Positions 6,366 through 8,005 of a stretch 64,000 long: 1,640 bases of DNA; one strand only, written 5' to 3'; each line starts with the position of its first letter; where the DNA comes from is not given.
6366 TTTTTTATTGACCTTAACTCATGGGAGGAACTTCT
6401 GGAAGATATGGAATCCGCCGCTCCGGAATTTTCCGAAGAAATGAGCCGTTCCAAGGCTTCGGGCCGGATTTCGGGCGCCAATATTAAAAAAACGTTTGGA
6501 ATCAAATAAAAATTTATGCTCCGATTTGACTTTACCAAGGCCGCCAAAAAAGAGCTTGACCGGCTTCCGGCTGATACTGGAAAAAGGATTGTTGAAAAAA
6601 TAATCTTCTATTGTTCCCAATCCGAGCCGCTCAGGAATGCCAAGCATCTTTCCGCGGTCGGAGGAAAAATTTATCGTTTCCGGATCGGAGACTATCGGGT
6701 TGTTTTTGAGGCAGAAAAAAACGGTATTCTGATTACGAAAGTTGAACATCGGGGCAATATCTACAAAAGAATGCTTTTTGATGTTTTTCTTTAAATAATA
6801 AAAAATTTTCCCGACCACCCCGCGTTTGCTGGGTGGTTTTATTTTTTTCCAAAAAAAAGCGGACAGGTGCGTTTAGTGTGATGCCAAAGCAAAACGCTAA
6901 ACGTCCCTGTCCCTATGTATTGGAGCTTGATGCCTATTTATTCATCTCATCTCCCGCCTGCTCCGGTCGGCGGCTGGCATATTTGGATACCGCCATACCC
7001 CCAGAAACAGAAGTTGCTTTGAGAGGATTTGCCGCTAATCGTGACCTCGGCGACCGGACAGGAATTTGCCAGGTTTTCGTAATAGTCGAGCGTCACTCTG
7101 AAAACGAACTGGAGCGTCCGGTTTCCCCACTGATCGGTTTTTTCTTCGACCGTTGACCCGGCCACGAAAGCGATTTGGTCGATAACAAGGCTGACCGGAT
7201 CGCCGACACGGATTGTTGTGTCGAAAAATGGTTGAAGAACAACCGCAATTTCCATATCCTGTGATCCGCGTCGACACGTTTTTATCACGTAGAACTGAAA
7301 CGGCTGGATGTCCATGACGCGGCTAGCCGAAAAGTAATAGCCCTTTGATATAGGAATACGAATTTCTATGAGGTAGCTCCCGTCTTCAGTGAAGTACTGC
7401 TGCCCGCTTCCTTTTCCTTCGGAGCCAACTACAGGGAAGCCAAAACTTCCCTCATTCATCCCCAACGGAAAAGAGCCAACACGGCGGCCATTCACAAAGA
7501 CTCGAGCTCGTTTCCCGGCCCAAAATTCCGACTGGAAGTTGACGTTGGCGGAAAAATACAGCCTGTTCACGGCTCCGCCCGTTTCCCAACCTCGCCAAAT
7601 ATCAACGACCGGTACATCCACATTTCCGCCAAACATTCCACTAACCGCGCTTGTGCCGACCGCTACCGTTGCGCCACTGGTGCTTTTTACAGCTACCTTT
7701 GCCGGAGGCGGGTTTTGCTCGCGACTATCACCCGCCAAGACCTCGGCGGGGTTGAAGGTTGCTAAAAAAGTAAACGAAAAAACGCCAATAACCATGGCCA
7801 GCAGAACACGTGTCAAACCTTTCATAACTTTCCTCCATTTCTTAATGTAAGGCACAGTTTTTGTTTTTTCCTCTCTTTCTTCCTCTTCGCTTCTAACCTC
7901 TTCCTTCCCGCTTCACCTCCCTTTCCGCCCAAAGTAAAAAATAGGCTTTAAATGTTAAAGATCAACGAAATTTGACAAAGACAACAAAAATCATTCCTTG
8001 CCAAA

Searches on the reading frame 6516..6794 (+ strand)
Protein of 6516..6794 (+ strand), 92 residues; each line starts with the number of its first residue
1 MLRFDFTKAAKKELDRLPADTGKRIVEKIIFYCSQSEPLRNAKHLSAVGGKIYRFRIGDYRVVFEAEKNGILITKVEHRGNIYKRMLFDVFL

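Call 8: search_protein_families(library=pfam, proteins=[window:6516-6794:+], max_evalue=0.01)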
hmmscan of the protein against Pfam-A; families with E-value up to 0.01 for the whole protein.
window:6516-6794:+ (92 aa): 1 family
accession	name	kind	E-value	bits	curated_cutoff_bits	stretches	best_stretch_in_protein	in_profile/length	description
PF05016.21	ParE_toxin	-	6.6e-10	39.9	23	1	6-83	3-89/89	ParE toxin of type II toxin-antitoxin system, parDE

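Call 69: search_protein_families(library=ncbifam, proteins=[window:6516-6794:+], max_evalue=0.01)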
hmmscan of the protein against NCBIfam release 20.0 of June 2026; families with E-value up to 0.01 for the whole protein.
window:6516-6794:+ (92 aa): 0 families

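Call 82: search_protein_families(library=padloc, proteins=[window:6516-6794:+], max_evalue=0.01)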
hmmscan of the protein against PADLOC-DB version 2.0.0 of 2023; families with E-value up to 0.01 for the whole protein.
window:6516-6794:+ (92 aa): 0 families

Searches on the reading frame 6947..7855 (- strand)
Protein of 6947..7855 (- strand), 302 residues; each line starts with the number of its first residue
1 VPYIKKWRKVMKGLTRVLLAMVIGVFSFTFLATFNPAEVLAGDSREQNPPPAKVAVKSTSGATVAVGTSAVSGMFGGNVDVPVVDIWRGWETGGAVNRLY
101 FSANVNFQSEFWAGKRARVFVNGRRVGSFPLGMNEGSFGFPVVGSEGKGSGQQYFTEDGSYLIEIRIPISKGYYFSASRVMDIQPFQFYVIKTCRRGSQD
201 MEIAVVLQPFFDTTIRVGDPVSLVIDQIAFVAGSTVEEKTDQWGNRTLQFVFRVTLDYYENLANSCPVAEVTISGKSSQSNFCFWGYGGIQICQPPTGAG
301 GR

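Call 8: search_protein_families(library=pfam, proteins=[window:6947-7855:-], max_evalue=0.01)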
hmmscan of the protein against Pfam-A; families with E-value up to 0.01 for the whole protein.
window:6947-7855:- (302 aa): 0 families

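Call 61: find_encoding_contigs(protein=window:6947-7825:-, flank=4000, max_places=10)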
Protein window:6947-7825:- (292 aa): 2 contigs read that carry it; 2 places shown.
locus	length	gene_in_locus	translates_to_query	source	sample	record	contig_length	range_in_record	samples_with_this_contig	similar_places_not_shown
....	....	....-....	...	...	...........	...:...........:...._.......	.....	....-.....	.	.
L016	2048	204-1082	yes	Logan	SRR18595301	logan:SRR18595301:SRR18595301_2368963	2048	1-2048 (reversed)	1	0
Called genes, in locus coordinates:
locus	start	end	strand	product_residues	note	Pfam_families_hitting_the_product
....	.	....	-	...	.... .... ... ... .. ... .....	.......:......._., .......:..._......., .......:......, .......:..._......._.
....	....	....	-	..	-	-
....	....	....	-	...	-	-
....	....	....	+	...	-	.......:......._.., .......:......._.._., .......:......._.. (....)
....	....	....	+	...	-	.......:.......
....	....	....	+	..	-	-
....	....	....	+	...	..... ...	-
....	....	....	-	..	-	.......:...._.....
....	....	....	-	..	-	-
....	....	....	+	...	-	-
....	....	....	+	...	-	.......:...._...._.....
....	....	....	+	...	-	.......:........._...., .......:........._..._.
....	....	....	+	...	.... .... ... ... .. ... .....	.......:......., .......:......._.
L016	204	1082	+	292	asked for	-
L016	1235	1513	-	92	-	PF05016:ParE_toxin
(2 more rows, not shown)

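Call 69: search_protein_families(library=ncbifam, proteins=[window:6947-7825:-], max_evalue=0.01)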
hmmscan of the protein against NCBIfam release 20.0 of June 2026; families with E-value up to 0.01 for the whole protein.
window:6947-7825:- (292 aa): 0 families

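Call 82: search_protein_families(library=padloc, proteins=[window:6947-7825:-], max_evalue=0.01)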
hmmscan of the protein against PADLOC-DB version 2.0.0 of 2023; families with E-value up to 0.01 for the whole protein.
window:6947-7825:- (292 aa): 0 families
